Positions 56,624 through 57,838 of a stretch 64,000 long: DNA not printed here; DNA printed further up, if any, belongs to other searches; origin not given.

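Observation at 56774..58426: Secreted protein with four tandem ~38 aa cysteine modules and a Gly/Ser/Cys-rich tail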

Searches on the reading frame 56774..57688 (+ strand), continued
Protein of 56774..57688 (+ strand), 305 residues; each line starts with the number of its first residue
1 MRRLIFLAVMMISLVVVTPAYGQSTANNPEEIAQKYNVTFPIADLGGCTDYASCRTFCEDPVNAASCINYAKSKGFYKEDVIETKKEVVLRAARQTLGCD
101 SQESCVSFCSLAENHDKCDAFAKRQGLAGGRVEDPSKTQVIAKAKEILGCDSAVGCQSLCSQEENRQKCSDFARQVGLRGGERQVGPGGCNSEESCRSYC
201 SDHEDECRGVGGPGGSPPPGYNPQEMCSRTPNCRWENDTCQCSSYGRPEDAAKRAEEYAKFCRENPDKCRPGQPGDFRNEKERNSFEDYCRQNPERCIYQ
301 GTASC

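Call 38: fold_search(model_id=the predicted structure, library=pdb)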
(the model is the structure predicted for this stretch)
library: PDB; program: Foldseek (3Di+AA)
matches with E <= 10: 16; with E <= 0.001: 0
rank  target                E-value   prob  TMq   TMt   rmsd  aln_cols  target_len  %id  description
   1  5fjy_A                1.3e+00  0.04  0.12  0.12  20.7       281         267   11  Crystal structure of mouse kinesin light chain 2 (residues 161-480) (released 2016-02-24)
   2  8ffz_B                4.3e+00  0.02  0.13  0.05  29.0       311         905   11  TFIIIA-TFIIIC-Brf1-TBP complex bound to 5S rRNA gene (released 2023-06-21)
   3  8p0x_O                6.2e+00  0.01  0.09  0.04  22.9       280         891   10  Structure of the human Commander complex Retriever Subcomplex (released 2024-03-20)
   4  4gz5_A                6.5e+00  0.03  0.11  0.06  15.3       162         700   15  Crystal structure of human O-GlcNAc Transferase with UDP-GlcNAc (released 2012-10-31)
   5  8cbk_E                6.5e+00  0.01  0.12  0.09  24.6       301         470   14  Structure of human mitochondrial RNase P in complex with mitochondrial pre-tRNA-His(5,Ser) (released 2024-06-12)
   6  6znl_Z                6.5e+00  0.01  0.08  0.11  26.0       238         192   11  Cryo-EM structure of the dynactin complex (released 2020-07-29)
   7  3rv0_A                6.5e+00  0.01  0.09  0.09  19.9       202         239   12  Crystal structure of K. polysporus Dcr1 without the C-terminal dsRBD (released 2011-08-03)
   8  4ay5_A                6.9e+00  0.02  0.11  0.06  16.1       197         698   14  Human O-GlcNAc transferase (OGT) in complex with UDP and glycopeptide (released 2012-10-24)
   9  3q78_A                6.9e+00  0.02  0.09  0.08  24.0       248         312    9  Cryptococcus neoformans protein farnesyltransferase in complex with FSPP and DDPTASACNIQ peptide (released 2011-08-03)
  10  3mkq_E                7.3e+00  0.03  0.16  0.07  16.5       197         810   14  Crystal structure of yeast alpha/betaprime-COP subcomplex of the COPI vesicular coat (released 2010-07-14)
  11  7vci_R                8.1e+00  0.03  0.12  0.04  17.4       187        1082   13  Structure of Xenopus laevis NPC nuclear ring asymmetric unit (released 2022-02-02)
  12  9l5r_J                8.5e+00  0.02  0.12  0.08  23.8       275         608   17  Cryo-EM structure of the thermophile spliceosome (state ILS) (released 2025-03-12)
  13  7zr6_P                8.5e+00  0.01  0.10  0.07  26.1       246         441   13  CryoEM structure of HSP90-CDC37-BRAF(V600E)-PP5(open) complex (released 2022-12-28)
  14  6paf                  9.5e+00  0.01  0.11  0.09  14.6       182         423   13  Co-crystal Structure of human SMYD3 with Isoxazole Amides Inhibitors (released 2020-01-15)
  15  6p7z                  9.5e+00  0.01  0.12  0.09  16.1       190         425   13  Co-crystal Structure of human SMYD3 with Isoxazole Amides Inhibitors (released 2020-01-15)
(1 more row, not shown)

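Call 41: search_solved_structures(query=A3, max_evalue=10, show_alignments=2)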
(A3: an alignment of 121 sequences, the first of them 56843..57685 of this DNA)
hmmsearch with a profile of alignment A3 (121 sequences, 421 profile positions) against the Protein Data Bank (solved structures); distinct sequences matched with E-value up to 10: 0.

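Call 47: search_protein_families(library=pfam, alignment_id=A4, max_evalue=0.00001)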
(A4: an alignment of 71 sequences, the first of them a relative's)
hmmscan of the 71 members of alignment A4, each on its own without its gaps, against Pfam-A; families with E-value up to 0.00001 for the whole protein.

A. member 1, L008:7609-10158:+ (850 aa): 3 families
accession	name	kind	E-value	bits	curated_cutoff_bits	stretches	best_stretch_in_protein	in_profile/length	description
PF00912.28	Transgly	-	1.8e-61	207.1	27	1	71-247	2-177/178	Transglycosylase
PF00905.27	Transpeptidase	-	4.2e-20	72.6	22.1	1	337-611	1-281/299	Penicillin binding protein transpeptidase domain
PF17957.7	Big_7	-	9.3e-08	33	24.1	1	764-830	2-70/70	Bacterial Ig domain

B. families by the number of members that match (of 71 scanned): 68 families (the first 25 are shown)
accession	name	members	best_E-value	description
PF00912.28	Transgly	4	1.7e-64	Transglycosylase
PF00905.27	Transpeptidase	4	1.8e-20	Penicillin binding protein transpeptidase domain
PF17957.7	Big_7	4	1.7e-08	Bacterial Ig domain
PF01641.26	SelR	3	2.4e-52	SelR domain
PF03483.22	B3_4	2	4.6e-58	B3/4 domain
PF00254.34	FKBP_C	2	6.5e-34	FKBP-type peptidyl-prolyl cis-trans isomerase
PF17759.6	tRNA_synthFbeta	2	7.4e-31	Phenylalanyl tRNA synthetase beta chain CLM domain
PF03484.21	B5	2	1.1e-23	tRNA synthetase B5 domain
PF02661.23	Fic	2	2.4e-21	Fic/DOC family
PF02452.23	PemK_toxin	2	1.8e-10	PemK-like, MazF-like toxin of type II toxin-antitoxin system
PF04294.18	VanW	2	1.9e-09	VanW like protein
PF13541.12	ChlI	2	5.1e-09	Subunit ChlI of Mg-chelatase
PF24046.1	At4g08330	2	4.9e-06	At4g08330 beta-tent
PF00113.28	Enolase_C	1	1.3e-91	Enolase, C-terminal TIM barrel domain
PF05362.19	Lon_C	1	5.2e-86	Lon protease (S16) C-terminal proteolytic domain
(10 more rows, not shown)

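Call 48: search_protein_families(library=pfam, alignment_id=A5, max_evalue=0.00001)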
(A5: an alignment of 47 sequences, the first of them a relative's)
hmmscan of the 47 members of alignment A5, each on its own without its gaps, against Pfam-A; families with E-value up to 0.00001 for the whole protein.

A. member 1, L008:3590-4777:- (396 aa): 1 family
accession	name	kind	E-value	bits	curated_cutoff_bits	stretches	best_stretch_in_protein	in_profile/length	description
PF00579.31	tRNA-synt_1b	-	8.6e-41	140.6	21.1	2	31-220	4-195/292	tRNA synthetases class I (W and Y)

B. families by the number of members that match (of 47 scanned): 65 families (the first 25 are shown)
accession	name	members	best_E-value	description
PF00535.33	Glycos_transf_2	10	8.3e-45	Glycosyl transferase family 2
PF13641.12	Glyco_tranf_2_3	10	2.1e-23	Glycosyltransferase like family 2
PF13632.12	Glyco_trans_2_3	5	1.2e-12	Glycosyl transferase family group 2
PF10111.15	Glyco_tranf_2_2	5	3.5e-09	Glycosyltransferase like family 2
PF02823.21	ATP-synt_DE_N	3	1e-26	ATP synthase, Delta/Epsilon chain, beta-sandwich domain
PF00401.25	ATP-synt_DE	3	1.1e-08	ATP synthase, Delta/Epsilon chain, long alpha-helix domain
PF13712.12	Glyco_tranf_2_5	3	1.2e-07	Glycosyltransferase like family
PF01794.25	Ferric_reduct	2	2.8e-09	Ferric reductase like transmembrane component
PF07517.20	SecA_DEAD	1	3.9e-114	SecA DEAD-like domain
PF21090.3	P-loop_SecA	1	5.4e-88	SecA P-loop domain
PF00580.27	UvrD-helicase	1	4.9e-83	UvrD/REP helicase N-terminal domain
PF05496.18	RuvB_N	1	4.3e-77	Holliday junction DNA helicase RuvB P-loop domain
PF13361.12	UvrD_C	1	7.8e-65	UvrD-like helicase C-terminal domain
PF00009.33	GTP_EFTU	1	2e-62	Elongation factor Tu GTP binding domain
PF16363.11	GDP_Man_Dehyd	1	7.1e-59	GDP-mannose 4,6 dehydratase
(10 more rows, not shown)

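Call 51: search_protein_representatives(alignment_id=A3)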
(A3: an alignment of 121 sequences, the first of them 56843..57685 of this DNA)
Query: 121 sequences, 421 profile positions. Proteins with E-value up to 0.001 (for the whole library): 1793; up to 1e-10: 1533; up to 1e-30: 1021. The best 150 are listed.
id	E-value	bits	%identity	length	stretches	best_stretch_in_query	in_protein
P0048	3.4e-151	520.8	-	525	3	4-372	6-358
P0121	4.0e-150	517.2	-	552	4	7-385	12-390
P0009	4.4e-149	513.8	-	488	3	24-367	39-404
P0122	2.2e-143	495.1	-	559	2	30-367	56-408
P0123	8.6e-140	483.2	-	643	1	5-417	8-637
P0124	4.3e-139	480.9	-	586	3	3-333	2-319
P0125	1.3e-138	479.3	-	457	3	2-367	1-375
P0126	5.1e-134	464.2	-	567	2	30-368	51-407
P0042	5.2e-134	464.2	-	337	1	35-353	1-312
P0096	1.5e-133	462.6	-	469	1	6-417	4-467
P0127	2.0e-132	459.0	-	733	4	31-367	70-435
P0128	1.2e-131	456.4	-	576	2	10-273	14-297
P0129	1.8e-129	449.2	-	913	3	7-393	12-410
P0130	2.0e-129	449.1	-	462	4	10-285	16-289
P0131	2.1e-129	449.0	-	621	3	8-286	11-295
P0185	4.8e-90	319.3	-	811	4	15-283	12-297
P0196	3.3e-87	310.0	-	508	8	163-267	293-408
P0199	2.3e-85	303.9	-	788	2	10-398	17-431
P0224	3.1e-75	270.6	-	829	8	34-137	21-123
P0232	3.5e-73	263.8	-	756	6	50-376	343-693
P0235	7.4e-73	262.7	-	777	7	49-221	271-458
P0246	2.1e-71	257.9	-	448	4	49-252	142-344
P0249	5.5e-71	256.6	-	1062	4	49-267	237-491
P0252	2.6e-70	254.3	-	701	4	49-251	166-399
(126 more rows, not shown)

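Call 52: search_protein_families(library=pfam, proteins=[P0249, P0232, P0235, P0224, P0196, P0252, P0246, P0129, P0185, P0199], max_evalue=0.01)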
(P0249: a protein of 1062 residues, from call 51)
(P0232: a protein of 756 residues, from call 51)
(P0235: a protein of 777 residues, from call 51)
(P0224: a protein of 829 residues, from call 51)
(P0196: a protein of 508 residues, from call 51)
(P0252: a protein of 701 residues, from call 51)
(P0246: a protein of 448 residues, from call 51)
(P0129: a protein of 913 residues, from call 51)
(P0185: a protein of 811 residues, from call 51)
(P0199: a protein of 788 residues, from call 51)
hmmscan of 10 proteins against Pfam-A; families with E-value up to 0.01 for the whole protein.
P0249 (1062 aa): 1 family
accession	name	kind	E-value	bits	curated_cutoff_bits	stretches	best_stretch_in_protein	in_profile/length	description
PF13385.13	Laminin_G_3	-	9.5e-25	87.9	27.6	1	841-992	12-150/151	Concanavalin A-like lectin/glucanases superfamily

P0232 (756 aa): 0 families

P0235 (777 aa): 1 family
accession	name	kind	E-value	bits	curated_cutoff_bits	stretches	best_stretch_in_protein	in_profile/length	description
PF11590.13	DNAPolymera_Pol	-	0.001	19.4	26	1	452-469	12-29/36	DNA polymerase catalytic subunit Pol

P0224 (829 aa): 0 families

P0196 (508 aa): 0 families

P0252 (701 aa): 1 family
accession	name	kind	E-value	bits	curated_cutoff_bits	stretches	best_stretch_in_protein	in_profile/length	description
PF01934.22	HepT-like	-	0.00079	19.6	23.5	0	130-208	1-83/120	Ribonuclease HepT-like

P0246 (448 aa): 0 families

P0129 (913 aa): 1 family
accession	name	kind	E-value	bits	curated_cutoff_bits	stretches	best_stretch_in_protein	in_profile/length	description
PF19077.6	Big_13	-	7.5e-08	33.2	27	1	759-841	13-94/102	Bacterial Ig-like domain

P0185 (811 aa): 0 families

P0199 (788 aa): 1 family
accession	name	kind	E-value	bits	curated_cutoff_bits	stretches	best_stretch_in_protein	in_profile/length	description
PF19077.6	Big_13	-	2.2e-05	25.3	27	1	647-715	29-99/102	Bacterial Ig-like domain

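Call 54: find_encoding_contigs(protein=P0235, flank=5000, max_places=2)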
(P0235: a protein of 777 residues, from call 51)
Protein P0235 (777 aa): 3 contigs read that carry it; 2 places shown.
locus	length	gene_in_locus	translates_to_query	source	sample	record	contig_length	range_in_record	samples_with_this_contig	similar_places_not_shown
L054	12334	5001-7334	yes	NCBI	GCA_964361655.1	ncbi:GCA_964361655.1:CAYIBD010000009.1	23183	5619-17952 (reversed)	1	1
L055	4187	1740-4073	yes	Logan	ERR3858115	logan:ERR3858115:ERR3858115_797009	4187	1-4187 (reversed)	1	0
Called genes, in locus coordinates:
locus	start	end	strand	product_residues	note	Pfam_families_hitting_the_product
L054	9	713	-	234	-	PF18915:DUF5667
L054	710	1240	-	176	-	PF04542:Sigma70_r2, PF08281:Sigma70_r4_2, PF04545:Sigma70_r4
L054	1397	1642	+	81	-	-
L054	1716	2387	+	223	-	PF12705:PDDEXK_1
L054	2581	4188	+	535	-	-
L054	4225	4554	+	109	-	-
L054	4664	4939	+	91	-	-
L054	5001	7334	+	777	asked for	-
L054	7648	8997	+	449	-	PF21760:SecD_1st, PF22599:SecDF_P1_head, PF03176:MMPL, PF02355:SecD_SecF_C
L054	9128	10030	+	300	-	PF07549:Sec_GG, PF02355:SecD_SecF_C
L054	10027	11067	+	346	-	PF04545:Sigma70_r4, PF05066:HARE-HTH (weak)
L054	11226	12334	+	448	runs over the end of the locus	PF26449:DUF8128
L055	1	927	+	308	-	?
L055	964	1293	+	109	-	-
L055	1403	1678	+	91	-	-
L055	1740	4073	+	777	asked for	-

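Call 55: find_encoding_contigs(protein=P0224, flank=5000, max_places=2)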
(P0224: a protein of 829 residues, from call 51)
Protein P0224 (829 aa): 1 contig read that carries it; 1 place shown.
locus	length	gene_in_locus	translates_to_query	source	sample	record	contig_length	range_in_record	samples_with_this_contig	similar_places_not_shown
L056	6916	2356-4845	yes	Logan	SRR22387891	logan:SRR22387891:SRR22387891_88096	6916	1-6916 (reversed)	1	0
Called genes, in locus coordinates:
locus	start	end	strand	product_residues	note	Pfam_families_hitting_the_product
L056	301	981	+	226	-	PF00005:ABC_tran, PF13304:AAA_21 (faint)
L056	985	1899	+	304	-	PF18075:FtsX_ECD, PF02687:FtsX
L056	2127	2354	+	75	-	-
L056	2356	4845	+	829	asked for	-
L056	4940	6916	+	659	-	?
